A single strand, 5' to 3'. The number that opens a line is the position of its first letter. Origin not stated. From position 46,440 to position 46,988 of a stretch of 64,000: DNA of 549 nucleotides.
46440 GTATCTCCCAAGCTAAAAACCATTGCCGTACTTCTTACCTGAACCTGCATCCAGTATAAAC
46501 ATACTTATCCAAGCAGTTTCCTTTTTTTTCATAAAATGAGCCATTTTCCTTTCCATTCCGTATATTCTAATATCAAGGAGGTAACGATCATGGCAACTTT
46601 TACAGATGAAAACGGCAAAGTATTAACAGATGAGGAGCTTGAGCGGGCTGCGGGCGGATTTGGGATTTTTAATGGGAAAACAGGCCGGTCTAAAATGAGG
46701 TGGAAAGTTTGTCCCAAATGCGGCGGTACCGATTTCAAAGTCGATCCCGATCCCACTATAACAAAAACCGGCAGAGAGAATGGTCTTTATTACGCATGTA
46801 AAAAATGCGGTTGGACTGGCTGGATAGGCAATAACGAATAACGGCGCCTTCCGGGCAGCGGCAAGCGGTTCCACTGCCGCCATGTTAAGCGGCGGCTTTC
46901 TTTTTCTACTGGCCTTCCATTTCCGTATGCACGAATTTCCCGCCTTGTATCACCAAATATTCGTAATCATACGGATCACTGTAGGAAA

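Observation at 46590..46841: Small gene with a textbook double-glycine leader fused to a 60-aa core carrying two CxxC pairs, convergent with a C39-peptidase exporter locus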

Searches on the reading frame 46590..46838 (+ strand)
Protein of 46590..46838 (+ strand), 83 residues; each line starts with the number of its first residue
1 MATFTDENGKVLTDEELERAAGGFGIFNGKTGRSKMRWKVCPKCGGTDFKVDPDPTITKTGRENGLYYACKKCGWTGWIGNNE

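Call 3: search_protein_families(library=pfam, proteins=[window:46590-46838:+], max_evalue=0.1)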
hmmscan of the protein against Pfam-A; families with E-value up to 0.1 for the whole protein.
window:46590-46838:+ (83 aa): 13 families
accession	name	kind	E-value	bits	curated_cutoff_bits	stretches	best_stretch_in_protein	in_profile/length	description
PF25279.1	Beta_prop_At2g24240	-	0.0037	16.7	27.1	1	3-49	50-97/320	At2g24240-like, C-terminal beta propeller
PF23447.1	DUF7128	-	0.0045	17.3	25.7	0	57-74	2-19/44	Domain of unknown function (DUF7128)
PF24042.1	DUF7351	-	0.013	15.7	31.2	1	33-76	61-103/177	Domain of unknown function (DUF7351)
PF17283.8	Zn_ribbon_SprT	-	0.019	15.5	28.1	1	40-74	6-31/38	SprT-like zinc ribbon domain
PF07754.17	HVO_2753_ZBP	-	0.019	15.2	33.2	0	59-74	31-46/46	Small zinc finger protein HVO_2753-like, Zn-binding pocket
PF13453.11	Zn_ribbon_TFIIB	-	0.021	14.7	22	0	33-47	14-28/41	Transcription factor zinc-finger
PF08271.17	Zn_Ribbon_TF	-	0.032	14.2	29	0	40-74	2-26/43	TFIIB zinc-binding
PF13248.11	Zn_ribbon_3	-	0.045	13.7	27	0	37-45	15-23/26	zinc-ribbon domain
PF23455.1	DUF7129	-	0.059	13.6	30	0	33-47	22-36/45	Domain of unknown function (DUF7129)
PF19108.5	DUF5795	-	0.083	13.4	27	0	39-76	37-70/74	Family of unknown function (DUF5795)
PF01396.24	Zn_ribbon_Top1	-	0.083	13.1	32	0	40-46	3-9/39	Topoisomerase DNA binding C4 zinc finger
PF12172.15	zf-ChsH2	-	0.083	13.1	23.2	0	39-49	26-36/37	ChsH2, rubredoxin-like zinc ribbon domain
PF07282.18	Cas12f1-like_TNB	-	0.088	13.4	26.3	0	39-76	29-49/60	Cas12f1-like, TNB domain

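Call 4: search_protein_families(library=ncbifam, proteins=[window:46590-46838:+], max_evalue=0.1)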
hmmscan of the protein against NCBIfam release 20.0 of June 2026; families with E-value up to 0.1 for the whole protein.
window:46590-46838:+ (83 aa): 8 families
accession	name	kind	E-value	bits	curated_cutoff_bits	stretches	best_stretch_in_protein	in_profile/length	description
TIGR03655.1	anti_R_Lar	subfamily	0.00042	20.6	39.6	1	39-78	2-39/55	Lar family restriction alleviation protein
NF047912.1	ECs_2282_CxxC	subfamily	0.0028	17.5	37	1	41-74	5-34/60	ECs_2282 family putative zinc-binding protein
NF001669.0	PRK00432.1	equivalog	0.0032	17.4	54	0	34-46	22-34/58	30S ribosomal protein S27ae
NF011481.0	PRK14890.1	equivalog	0.006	16.6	61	1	40-77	29-60/61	putative Zn-ribbon RNA-binding protein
NF047723.1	TransFacS4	equivalog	0.0077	16.7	120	0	7-48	29-70/90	transcription factor S4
TIGR01384.1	TFS_arch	equivalog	0.024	15.4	64.75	1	37-76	59-96/101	transcription factor S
TIGR02605.1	CxxC_CxxC_SSSS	subfamily_domain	0.029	14.5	31.3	0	39-50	27-38/52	FmdB family zinc ribbon protein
TIGR04165.1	methano_modCys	hypoth_equivalog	0.072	13.4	60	0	39-75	8-44/50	TIGR04165 family Cys-rich peptide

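Call 5: find_homologous_proteins(query=window:46590-46838:+, max_evalue=0.01)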
Query seq(83 aa) (83 aa): 1 proteins with E <= 0.01 among 2 candidates.
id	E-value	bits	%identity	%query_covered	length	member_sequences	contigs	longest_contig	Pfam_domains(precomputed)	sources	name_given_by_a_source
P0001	1.5e-52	193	100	100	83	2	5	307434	-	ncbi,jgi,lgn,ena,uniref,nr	ncbi:hypothetical protein [Christensenella tenuis]|uniref:Uncharacterized protein n=1 Tax=Christense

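Call 17: search_protein_representatives(protein=window:46590-46838:+)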
Query: 83 residues. Proteins with E-value up to 0.001 (for the whole library): 15; up to 1e-10: 2; up to 1e-30: 1. The best 15 are listed.
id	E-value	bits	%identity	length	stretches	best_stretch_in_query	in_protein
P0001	4.9e-53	193.3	100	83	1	1-83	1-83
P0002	4.6e-21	90.9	40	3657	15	11-60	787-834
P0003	2.2e-08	50.4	49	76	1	1-74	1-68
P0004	1.1e-07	48.1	39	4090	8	26-64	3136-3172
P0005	2.6e-07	46.9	46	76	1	1-74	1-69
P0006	1.3e-06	44.6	42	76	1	1-74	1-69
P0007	3.4e-06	43.3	45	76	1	1-76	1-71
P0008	3.6e-06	43.3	50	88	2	7-79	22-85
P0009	8.3e-06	42.1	44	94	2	7-76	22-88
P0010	1.5e-05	41.3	39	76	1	1-75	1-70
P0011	1.1e-04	38.5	57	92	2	7-51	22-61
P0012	1.7e-04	37.9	59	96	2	7-54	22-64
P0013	3.7e-04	36.8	35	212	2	40-81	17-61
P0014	5.9e-04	36.2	36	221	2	39-80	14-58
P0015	6.2e-04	36.1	35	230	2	36-80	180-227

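Call 21: find_homologous_proteins(query=A1, max_evalue=0.01)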
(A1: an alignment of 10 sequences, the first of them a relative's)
Query A1 (10 sequences) (83 aa, profile of the alignment): 10 proteins with E <= 0.01 among 688 candidates.
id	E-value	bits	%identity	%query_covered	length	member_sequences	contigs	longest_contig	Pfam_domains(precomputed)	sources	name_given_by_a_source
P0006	2.4e-28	116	39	89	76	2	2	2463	-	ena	-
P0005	2.5e-28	116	43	89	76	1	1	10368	-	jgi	-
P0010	3.1e-27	112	37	89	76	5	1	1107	-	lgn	-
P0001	8.4e-26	108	100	100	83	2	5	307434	-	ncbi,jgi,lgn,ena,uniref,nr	ncbi:hypothetical protein [Christensenella tenuis]|uniref:Uncharacterized protein n=1 Tax=Christense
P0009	9.6e-25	104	35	92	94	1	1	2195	-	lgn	-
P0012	1.6e-23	100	38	65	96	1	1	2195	-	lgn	-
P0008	3.5e-23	99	38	95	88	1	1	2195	-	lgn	-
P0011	7.3e-23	98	39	60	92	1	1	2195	-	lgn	-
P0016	2.6e-14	71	38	90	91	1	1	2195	-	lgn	-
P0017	1.1e-8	53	34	71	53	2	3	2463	-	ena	-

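Call 22: find_encoding_contigs(protein=P0005, flank=10000, max_places=4)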
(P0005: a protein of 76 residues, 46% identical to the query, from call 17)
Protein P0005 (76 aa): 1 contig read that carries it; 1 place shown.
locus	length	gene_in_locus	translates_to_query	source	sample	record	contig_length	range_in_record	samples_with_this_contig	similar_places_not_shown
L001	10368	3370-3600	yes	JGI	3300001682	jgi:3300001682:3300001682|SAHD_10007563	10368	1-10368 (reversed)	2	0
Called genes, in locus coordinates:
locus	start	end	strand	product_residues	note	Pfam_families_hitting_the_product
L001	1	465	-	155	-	?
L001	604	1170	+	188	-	-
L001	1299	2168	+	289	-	PF04055:Radical_SAM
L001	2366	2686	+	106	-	PF03551:PadR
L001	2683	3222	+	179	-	PF11193:DUF2812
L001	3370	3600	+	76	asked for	-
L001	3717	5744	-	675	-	PF02687:FtsX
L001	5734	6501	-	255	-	PF00005:ABC_tran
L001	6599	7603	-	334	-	PF02518:HATPase_c, PF13581:HATPase_c_2 (weak)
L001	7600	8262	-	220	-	PF00072:Response_reg, PF00486:Trans_reg_C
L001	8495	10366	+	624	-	?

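Call 23: find_encoding_contigs(protein=P0008, flank=5000, max_places=4)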
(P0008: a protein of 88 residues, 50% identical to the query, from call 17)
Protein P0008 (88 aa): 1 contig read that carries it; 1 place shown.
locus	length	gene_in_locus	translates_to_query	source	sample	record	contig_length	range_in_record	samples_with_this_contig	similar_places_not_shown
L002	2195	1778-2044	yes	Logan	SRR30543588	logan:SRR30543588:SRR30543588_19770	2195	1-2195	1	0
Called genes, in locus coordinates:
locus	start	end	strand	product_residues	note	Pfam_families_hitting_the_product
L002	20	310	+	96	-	-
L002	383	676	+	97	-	-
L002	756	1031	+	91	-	-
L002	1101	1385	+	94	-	-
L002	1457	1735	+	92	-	-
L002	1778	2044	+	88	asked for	-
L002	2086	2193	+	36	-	?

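Call 24: find_encoding_contigs(protein=P0006, flank=5000, max_places=4)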
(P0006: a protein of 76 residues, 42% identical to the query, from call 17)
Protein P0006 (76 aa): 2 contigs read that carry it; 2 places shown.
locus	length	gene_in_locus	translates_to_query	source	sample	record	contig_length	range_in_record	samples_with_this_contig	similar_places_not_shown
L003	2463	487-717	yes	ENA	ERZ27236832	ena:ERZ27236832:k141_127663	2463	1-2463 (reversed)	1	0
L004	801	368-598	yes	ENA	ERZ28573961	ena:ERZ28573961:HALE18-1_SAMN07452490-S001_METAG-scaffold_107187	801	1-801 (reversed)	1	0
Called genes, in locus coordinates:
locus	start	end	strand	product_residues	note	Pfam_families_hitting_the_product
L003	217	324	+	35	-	-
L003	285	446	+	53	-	-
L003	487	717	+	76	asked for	-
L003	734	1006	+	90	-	-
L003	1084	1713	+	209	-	PF12654:DUF3786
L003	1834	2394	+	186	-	PF01613:Flavin_Reduct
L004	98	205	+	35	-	-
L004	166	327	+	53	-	-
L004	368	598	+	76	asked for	-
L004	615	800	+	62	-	?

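Call 28: find_related_loci(query=A1, collection=genome_contigs, flank=10000)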
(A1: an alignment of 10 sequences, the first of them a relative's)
Query A1 (83 aa) in genome_contigs; peptide patterns used: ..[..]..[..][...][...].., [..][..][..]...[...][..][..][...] (x = any residue, [..] = any of these).
599 stretches matched a pattern (row limit reached: there are more); 2 encode a relative of the query (tblastn E <= 1e-3); 2 distinct loci.
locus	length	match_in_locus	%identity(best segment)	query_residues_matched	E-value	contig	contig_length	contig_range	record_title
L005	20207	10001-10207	46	1-74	7e-12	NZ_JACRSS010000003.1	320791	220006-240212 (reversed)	Guopingia tenuis strain NSJ-63 L27_ctg003, whole genome shotgun sequence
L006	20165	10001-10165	36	7-74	2e-6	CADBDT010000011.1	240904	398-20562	MAG: uncultured Coriobacteriaceae bacterium isolate RUG13877 genome assembly, contig: RUG13877_asm_11, whole genome shot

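Call 36: search_protein_families(library=ncbifam, proteins=[P0008, P0005, P0003], max_evalue=1)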
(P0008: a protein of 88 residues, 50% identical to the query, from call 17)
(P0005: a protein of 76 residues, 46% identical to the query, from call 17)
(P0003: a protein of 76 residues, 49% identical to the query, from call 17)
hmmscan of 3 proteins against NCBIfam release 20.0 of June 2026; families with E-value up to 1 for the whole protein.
P0008 (88 aa): 3 families
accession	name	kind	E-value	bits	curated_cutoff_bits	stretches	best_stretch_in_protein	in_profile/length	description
NF047912.1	ECs_2282_CxxC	subfamily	0.0042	17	37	1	49-81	4-35/60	ECs_2282 family putative zinc-binding protein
TIGR03798.1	leader_Nif11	subfamily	0.038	14.2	32.3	1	12-38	43-68/68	Nif11-like leader peptide family RiPP precursor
NF004508.0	PRK05849.1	equivalog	0.22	9.5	501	1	8-86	380-456/789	hypothetical protein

P0005 (76 aa): 9 families
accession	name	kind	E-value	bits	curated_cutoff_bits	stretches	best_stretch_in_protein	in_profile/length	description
NF047912.1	ECs_2282_CxxC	subfamily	0.0003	20.7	37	1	40-72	4-37/60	ECs_2282 family putative zinc-binding protein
TIGR04165.1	methano_modCys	hypoth_equivalog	0.0076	16.5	60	1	38-69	7-43/50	TIGR04165 family Cys-rich peptide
TIGR01384.1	TFS_arch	equivalog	0.013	16.2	64.75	1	16-76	39-101/101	transcription factor S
TIGR03655.1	anti_R_Lar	subfamily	0.023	15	39.6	1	40-69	3-35/55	Lar family restriction alleviation protein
NF001540.0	PRK00366.1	equivalog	0.079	11.7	345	1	10-66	243-300/364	flavodoxin-dependent (E)-4-hydroxy-3-methylbut-2-enyl-diphosphate synthase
NF011482.0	PRK14892.1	equivalog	0.11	12.4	109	1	40-73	23-52/101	putative transcription elongation factor Elf1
TIGR00612.1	ispG_gcpE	equivalog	0.11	11.6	280.25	1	11-60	241-291/357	(E)-4-hydroxy-3-methylbut-2-enyl-diphosphate synthase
NF003067.0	PRK03988.1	equivalog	0.16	11.8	129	1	40-69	104-130/138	translation initiation factor IF-2 subunit beta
NF040902.1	NuoF_pre_CCxxC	domain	0.6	10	45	0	60-74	21-35/53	CCxxC motif-containing NuoF prefix domain-containing protein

P0003 (76 aa): 14 families
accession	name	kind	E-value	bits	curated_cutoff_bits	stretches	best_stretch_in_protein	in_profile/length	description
NF047912.1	ECs_2282_CxxC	subfamily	1.6e-05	24.7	37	1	40-73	5-39/60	ECs_2282 family putative zinc-binding protein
TIGR01384.1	TFS_arch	equivalog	0.0003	21.4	64.75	1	13-69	36-95/101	transcription factor S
NF041909.1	HVO_2753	equivalog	0.0034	17.2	80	1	56-74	21-39/59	HVO_2753 family zinc finger protein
NF011481.0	PRK14890.1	equivalog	0.0044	17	61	1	55-74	21-41/61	putative Zn-ribbon RNA-binding protein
NF003067.0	PRK03988.1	equivalog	0.0052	16.7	129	1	23-68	88-130/138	translation initiation factor IF-2 subunit beta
TIGR01405.1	polC_Gram_pos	equivalog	0.0089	13.7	1043.45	1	28-71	673-716/1211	DNA polymerase III subunit alpha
TIGR01031.1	rpmF_bact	equivalog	0.018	15.3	22.6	0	23-43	26-46/56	50S ribosomal protein L32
NF040849.1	tRNAmod_TiaS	equivalog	0.019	13.5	600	1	29-69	345-377/422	tRNA(Ile2) 2-agmatinylcytidine synthetase TiaS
NF001688.0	PRK00448.1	equivalog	0.021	12.3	873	1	35-71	914-951/1445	PolC-type DNA polymerase III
TIGR02605.1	CxxC_CxxC_SSSS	subfamily_domain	0.093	12.8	31.3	0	62-69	6-13/52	FmdB family zinc ribbon protein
TIGR03831.1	YgiT_finger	domain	0.11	12.8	20.2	0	62-72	33-43/46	YgiT-type zinc finger protein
NF045720.1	rubredox_RCKP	subfamily_domain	0.14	11.8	45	1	62-69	4-11/34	RCKP-type rubredoxin-like domain-containing protein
NF001669.0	PRK00432.1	equivalog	0.15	12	54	0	63-72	28-37/58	30S ribosomal protein S27ae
NF003008.0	PRK03824.1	equivalog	0.58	10.1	125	0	38-50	108-120/135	hydrogenase nickel incorporation protein HypA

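Call 37: find_related_loci(query=A1, collection=metagenome_contigs, flank=10000)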
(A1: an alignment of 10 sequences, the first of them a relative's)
Query A1 (83 aa) in metagenome_contigs; peptide patterns used: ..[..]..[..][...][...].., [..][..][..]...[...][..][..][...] (x = any residue, [..] = any of these).
600 stretches matched a pattern (row limit reached: there are more); 2 encode a relative of the query (tblastn E <= 1e-3); 2 distinct loci.
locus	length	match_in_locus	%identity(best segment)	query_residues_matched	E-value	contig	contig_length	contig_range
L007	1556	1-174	36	12-74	2e-8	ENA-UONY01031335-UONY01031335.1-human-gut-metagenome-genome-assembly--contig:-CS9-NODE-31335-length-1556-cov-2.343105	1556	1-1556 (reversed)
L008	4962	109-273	38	9-73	1e-6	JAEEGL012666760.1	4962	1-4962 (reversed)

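Call 55: predict_structure(alignment_id=A4)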
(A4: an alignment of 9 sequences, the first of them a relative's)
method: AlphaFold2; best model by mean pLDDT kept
length: 83 residues; sequences in the alignment: 9
mean_pLDDT: 62.5   pTM: 0.44
mean pLDDT of the five models: 62.5, 59.7, 59.3, 58.6, 51.7
residues with pLDDT >= 90: 0; 70-90: 33; 50-70: 28; < 50: 22
segments of 3 or more residues with pLDDT < 50: 22-25, 27-37, 58-63
pLDDT, mean of each block of 10 residues (from residue 1): 69 65 47 51 79 55 62 76 52
secondary structure, 60 per line:
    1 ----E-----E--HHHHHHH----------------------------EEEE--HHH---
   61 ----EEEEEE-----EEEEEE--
elements in order: H14-20 E49-52 E65-70 E76-81

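Call 58: fold_search(model_id=the predicted structure, library=pdb)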
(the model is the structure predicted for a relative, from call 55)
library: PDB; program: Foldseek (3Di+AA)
matches with E <= 10: 224; with E <= 0.001: 0
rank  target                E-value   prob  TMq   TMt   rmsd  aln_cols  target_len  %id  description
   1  8oz0_H                3.4e-02  0.75  0.35  0.22   9.7        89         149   15  Structure of a human 48S translation initiation complex with eIF4F and eIF4A (released 2024-02-07)
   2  7obb_I                1.7e-01  0.25  0.31  0.26  26.6        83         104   16  Cryo-EM structure of human RNA Polymerase I Open Complex (released 2021-12-08)
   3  5jb3_8                2.1e-01  0.47  0.37  0.25   9.0        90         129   12  Cryo-EM structure of a full archaeal ribosomal translation initiation complex in the P-REMOTE conformation (released 2016-11-30)
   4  4c2m_I                2.1e-01  0.23  0.32  0.23  15.3        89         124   13  Structure of RNA polymerase I at 2.8 A resolution (released 2013-10-23)
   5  4ym7_EI               2.5e-01  0.35  0.37  0.28  15.0        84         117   15  RNA polymerase I structure with an alternative dimer hinge (released 2015-09-09)
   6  8ppl_Is               2.7e-01  0.38  0.35  0.20   9.3        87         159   11  MERS-CoV Nsp1 bound to the human 43S pre-initiation complex (released 2023-10-18)
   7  2qmu_C                3.8e-01  0.30  0.33  0.22   9.4        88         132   14  Structure of an archaeal heterotrimeric initiation factor 2 reveals a nucleotide state between the GTP and the GDP sta (released 2007-11-06)
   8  2g2k_MODEL_1_A        4.0e-01  0.25  0.35  0.22  10.6        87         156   16  NMR structure of an N-terminal fragment of the eukaryotic initiation factor 5 (eIF5) (released 2006-06-13)
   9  5flm_I                4.9e-01  0.66  0.35  0.26   3.4        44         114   20  Structure of transcribing mammalian RNA polymerase II (released 2016-01-20)
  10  4c2m_X                4.9e-01  0.16  0.32  0.24  15.1        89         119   15  Structure of RNA polymerase I at 2.8 A resolution (released 2013-10-23)
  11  7vbc_I                5.3e-01  0.07  0.23  0.19  27.0        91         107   15  Back track state of human RNA Polymerase I Elongation Complex (released 2022-02-16)
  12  9rtt_b                6.0e-01  0.63  0.34  0.41   2.8        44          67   18  Activated Elongation Complex with IWS1 and ELOF1 (released 2025-09-03)
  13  8b3d_M                6.4e-01  0.33  0.31  0.38   3.4        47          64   19  Structure of the Pol II-TCR-ELOF1 complex. (released 2023-09-27)
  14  6upy_I                6.4e-01  0.33  0.41  0.31  15.3        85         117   14  RNA polymerase II elongation complex with 5-guanidinohydantoin lesion in state 2E (released 2020-06-10)
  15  2zae_B                7.8e-01  0.30  0.34  0.29   5.8        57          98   21  Crystal structure of protein Ph1601p in complex with protein Ph1771p of archaeal ribonuclease P from Pyrococcus horiko (released 2008-10-14)
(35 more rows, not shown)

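Call 59: search_protein_families(library=pfam, proteins=[L006:4564-5469:-, L006:5382-6650:-, L006:6641-8704:+, L006:1617-2429:+, L006:9293-9595:-, L006:8928-9296:-, L001:604-1170:+, L001:1299-2168:+, L001:8495-10366:+, L003:1084-1713:+], max_evalue=0.001)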
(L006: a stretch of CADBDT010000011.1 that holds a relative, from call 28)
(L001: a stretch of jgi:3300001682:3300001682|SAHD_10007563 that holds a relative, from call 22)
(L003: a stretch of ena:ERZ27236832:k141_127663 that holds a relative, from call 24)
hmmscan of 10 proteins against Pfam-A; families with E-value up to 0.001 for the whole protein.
L006:4564-5469:- (301 aa): 2 families
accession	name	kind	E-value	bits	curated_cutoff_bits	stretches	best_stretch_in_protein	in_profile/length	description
PF00072.30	Response_reg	-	6.7e-21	75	30.2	1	31-140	1-110/111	Response regulator receiver domain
PF00486.34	Trans_reg_C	-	1.8e-06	28.3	26.2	1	182-235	9-60/77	Transcriptional regulatory protein, C terminal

L006:5382-6650:- (422 aa): 3 families
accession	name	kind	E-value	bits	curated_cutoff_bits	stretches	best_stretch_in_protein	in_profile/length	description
PF06580.19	His_kinase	-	3.4e-19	69.3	25.2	1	231-305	4-78/81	Histidine kinase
PF02518.31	HATPase_c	-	3.7e-09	37.4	26.4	1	325-417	10-109/111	Histidine kinase-, DNA gyrase B-, and HSP90-like ATPase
PF13581.12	HATPase_c_2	-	5.8e-05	23.5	27.4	1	323-380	34-91/127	Histidine kinase-like ATPase domain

L006:6641-8704:+ (687 aa): 1 family
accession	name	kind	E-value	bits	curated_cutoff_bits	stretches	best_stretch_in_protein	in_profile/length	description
PF03415.19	Peptidase_C11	-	4.6e-42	145.3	25.8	1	106-392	2-280/359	Clostripain family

L006:1617-2429:+ (270 aa): 1 family
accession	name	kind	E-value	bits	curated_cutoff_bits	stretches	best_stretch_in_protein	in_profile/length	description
PF06897.17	DUF1269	-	0.00021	22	26.9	1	106-188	3-85/100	Protein of unknown function (DUF1269)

L006:9293-9595:- (100 aa): 1 family
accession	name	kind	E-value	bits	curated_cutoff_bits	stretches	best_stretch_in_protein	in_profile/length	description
PF04221.18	RelB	-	1.8e-10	41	22.4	1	11-63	8-60/82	RelB antitoxin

L006:8928-9296:- (122 aa): 0 families

L001:604-1170:+ (188 aa): 1 family
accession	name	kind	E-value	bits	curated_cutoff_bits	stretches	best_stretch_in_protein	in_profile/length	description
PF25541.1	TBCA_PH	-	0.0002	21.5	27.8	0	150-183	74-107/139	PH domain-containing proteins, TBCA domain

L001:1299-2168:+ (289 aa): 2 families
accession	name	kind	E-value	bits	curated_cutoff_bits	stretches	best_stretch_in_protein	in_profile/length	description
PF04055.27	Radical_SAM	-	5.2e-21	76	29.5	1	21-174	3-152/166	Radical SAM superfamily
PF16199.10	Radical_SAM_C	-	2e-05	25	31.9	0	203-274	9-81/85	Radical_SAM C-terminal domain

L001:8495-10366:+ (624 aa): 3 families
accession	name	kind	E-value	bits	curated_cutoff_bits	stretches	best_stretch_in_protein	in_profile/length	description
PF00990.26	GGDEF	-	7.1e-37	127.1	23.8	1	353-507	1-158/161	Diguanylate cyclase, GGDEF domain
PF05228.19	CHASE4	-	2.7e-21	76.6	26.2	1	46-200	4-139/140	CHASE4 domain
PF00563.25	EAL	-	4.7e-13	49.5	31.3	1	531-622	3-93/236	EAL domain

L003:1084-1713:+ (209 aa): 1 family
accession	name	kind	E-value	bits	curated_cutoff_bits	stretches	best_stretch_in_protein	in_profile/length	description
PF12654.12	DUF3786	-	2.1e-39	135.3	27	1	26-202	3-175/176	Domain of unknown function (DUF3786)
